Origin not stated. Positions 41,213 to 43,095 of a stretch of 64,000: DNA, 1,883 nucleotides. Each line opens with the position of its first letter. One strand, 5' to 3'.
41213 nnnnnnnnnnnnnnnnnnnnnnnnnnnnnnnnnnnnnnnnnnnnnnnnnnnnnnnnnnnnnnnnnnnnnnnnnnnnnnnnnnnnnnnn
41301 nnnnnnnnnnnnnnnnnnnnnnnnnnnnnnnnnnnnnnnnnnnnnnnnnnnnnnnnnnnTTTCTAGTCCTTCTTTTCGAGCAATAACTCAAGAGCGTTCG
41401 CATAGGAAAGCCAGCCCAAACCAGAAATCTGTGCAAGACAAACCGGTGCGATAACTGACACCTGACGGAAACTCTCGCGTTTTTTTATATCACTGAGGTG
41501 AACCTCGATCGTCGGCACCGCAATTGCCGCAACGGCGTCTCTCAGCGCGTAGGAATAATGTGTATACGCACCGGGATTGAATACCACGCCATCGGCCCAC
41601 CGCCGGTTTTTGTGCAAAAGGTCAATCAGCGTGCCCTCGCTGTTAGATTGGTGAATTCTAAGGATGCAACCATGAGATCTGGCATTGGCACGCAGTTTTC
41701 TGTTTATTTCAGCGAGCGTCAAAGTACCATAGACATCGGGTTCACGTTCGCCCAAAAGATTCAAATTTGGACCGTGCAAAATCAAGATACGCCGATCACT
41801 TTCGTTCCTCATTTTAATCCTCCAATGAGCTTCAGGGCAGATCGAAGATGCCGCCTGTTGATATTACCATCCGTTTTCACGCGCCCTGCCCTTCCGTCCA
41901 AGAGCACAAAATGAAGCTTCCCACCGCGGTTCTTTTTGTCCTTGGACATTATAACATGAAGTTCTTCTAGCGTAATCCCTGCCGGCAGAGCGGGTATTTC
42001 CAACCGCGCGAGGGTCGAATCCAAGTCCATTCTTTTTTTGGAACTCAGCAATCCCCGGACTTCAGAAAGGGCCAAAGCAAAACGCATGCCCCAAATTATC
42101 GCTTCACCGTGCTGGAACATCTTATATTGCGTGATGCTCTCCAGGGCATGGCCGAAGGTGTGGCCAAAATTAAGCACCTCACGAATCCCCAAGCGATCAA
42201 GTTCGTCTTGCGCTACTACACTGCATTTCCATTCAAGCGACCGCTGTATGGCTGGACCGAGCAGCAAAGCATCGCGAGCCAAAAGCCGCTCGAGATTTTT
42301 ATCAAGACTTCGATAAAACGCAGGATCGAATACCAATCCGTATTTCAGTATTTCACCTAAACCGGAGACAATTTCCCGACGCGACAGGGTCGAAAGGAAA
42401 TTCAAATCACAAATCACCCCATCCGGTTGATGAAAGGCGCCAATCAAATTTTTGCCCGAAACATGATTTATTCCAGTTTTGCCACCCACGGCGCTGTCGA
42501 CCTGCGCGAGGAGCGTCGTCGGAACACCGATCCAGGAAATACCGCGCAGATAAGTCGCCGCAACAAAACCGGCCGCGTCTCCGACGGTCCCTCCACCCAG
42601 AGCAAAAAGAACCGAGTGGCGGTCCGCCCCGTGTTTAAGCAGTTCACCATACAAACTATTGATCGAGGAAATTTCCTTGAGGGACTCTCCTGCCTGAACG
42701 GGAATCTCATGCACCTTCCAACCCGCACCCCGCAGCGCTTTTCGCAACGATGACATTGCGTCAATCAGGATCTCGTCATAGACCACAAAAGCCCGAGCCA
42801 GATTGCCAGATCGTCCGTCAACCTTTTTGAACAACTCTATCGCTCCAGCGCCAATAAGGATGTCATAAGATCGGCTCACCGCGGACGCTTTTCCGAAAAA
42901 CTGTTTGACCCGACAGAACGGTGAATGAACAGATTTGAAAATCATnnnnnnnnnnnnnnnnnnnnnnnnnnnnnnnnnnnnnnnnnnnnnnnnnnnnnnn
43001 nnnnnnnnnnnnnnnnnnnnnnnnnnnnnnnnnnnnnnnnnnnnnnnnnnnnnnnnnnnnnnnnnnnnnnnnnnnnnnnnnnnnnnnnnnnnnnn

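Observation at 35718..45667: Complete Phe/Tyr branch in one translationally coupled operon, including an AroE-AroK fusion; no trp genes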

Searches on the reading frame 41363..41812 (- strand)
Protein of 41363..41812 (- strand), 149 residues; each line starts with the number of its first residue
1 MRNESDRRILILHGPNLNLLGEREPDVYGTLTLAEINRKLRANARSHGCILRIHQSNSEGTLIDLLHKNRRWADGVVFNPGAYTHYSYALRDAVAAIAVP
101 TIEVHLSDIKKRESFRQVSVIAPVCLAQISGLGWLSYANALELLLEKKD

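Call 3: search_protein_families(library=pfam, proteins=[window:41363-41812:-])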
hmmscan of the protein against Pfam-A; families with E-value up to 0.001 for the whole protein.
window:41363-41812:- (149 aa): 1 family
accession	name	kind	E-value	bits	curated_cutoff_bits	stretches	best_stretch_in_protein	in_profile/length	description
PF01220.24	DHquinase_II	-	1.2e-55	187.4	23.3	1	8-144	1-137/138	Dehydroquinase class II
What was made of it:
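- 41363..41812 (-): aroQ, type II 3-dehydroquinate dehydratase (step 3), 149 aa. PF01220 scores 187 bits (call 3).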

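Call 4: search_protein_families(library=ncbifam, proteins=[window:41363-41812:-])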
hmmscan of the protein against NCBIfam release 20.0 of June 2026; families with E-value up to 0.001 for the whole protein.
window:41363-41812:- (149 aa): 5 families
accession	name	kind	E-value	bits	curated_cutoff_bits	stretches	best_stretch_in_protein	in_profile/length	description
NF003807.0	PRK05395.1-4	subfamily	7.3e-58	194.3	130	1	7-147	4-144/148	type II 3-dehydroquinate dehydratase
NF003805.0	PRK05395.1-2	subfamily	3.1e-56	189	146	1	8-147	3-142/147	type II 3-dehydroquinate dehydratase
TIGR01088.1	aroQ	equivalog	2.8e-53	179.3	169.85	1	8-146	1-139/141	type II 3-dehydroquinate dehydratase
NF003806.0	PRK05395.1-3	subfamily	1.3e-52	177.2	171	1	7-146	3-142/149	type II 3-dehydroquinate dehydratase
NF003804.0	PRK05395.1-1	subfamily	2.7e-49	166.7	195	1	6-147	4-146/151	type II 3-dehydroquinate dehydratase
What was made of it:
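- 41363..41812 (-): TIGR01088 scores 179.3, above its cut-off of 169.9 (call 4).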

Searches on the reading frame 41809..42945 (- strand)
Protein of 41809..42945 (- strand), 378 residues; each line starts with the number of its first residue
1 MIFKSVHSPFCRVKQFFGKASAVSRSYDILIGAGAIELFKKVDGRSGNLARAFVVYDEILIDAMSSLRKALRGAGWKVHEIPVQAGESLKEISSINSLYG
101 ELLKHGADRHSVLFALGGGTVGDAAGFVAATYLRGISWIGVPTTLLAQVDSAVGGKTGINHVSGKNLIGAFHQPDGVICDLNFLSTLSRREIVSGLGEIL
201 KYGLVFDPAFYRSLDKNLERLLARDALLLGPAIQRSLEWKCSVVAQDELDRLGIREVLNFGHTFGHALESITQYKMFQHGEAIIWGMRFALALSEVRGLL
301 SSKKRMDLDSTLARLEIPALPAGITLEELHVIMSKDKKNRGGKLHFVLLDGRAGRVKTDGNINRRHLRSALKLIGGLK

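Call 3: search_protein_families(library=pfam, proteins=[window:41809-42945:-])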
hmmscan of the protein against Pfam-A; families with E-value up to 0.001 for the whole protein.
window:41809-42945:- (378 aa): 4 families
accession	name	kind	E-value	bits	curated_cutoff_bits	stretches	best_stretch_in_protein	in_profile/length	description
PF01761.26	DHQ_synthase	-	2.4e-45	153.3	24.2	1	81-193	2-114/115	3-dehydroquinate synthase N-terminal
PF24621.2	DHQS_C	-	7.6e-38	130.1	27.6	1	195-339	1-144/144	3-dehydroquinate synthase C-terminal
PF13685.12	Fe-ADH_2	-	6.9e-06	26.6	28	1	31-184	2-145/149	Iron-containing alcohol dehydrogenase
PF00465.25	Fe-ADH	-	1.4e-05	25.2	31.3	1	29-142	4-128/168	Iron-containing alcohol dehydrogenase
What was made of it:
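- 41809..42945 (-): aroB, 3-dehydroquinate synthase (step 2), 378 aa. PF01761 and PF24621 match (call 3).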

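Call 4: search_protein_families(library=ncbifam, proteins=[window:41809-42945:-])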
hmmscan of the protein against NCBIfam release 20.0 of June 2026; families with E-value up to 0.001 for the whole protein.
window:41809-42945:- (378 aa): 7 families
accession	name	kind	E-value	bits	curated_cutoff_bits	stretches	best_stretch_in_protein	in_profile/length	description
TIGR01357.1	aroB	equivalog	7.6e-100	334.5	305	1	28-362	2-334/344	3-dehydroquinate synthase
TIGR04425.1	P_lya_rel_AroB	hypoth_equivalog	4.3e-76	256.2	400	1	53-371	29-341/348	AroB-related putative sugar phosphate phospholyase (cyclizing)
NF010627.0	PRK14021.1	equivalog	1.7e-63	214.8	565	1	25-355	187-522/542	bifunctional shikimate kinase/3-dehydroquinate synthase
NF004852.0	PRK06203.1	equivalog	3e-57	194.3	333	1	79-374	90-391/407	3-dehydroquinate synthase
NF010556.0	PRK13951.1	equivalog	1.6e-41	142.7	560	1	83-340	211-461/492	bifunctional shikimate kinase AroK/3-dehydroquinate synthase AroB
NF002022.0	PRK00843.1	equivalog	2.9e-08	33.1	413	1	27-200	12-173/350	NAD(P)-dependent glycerol-1-phosphate dehydrogenase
NF006941.0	PRK09423.1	subfamily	8.2e-05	21.6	336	0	32-200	14-173/367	glycerol dehydrogenase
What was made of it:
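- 41809..42945 (-): TIGR01357 scores 334.5, above its cut-off of 305 (call 4).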
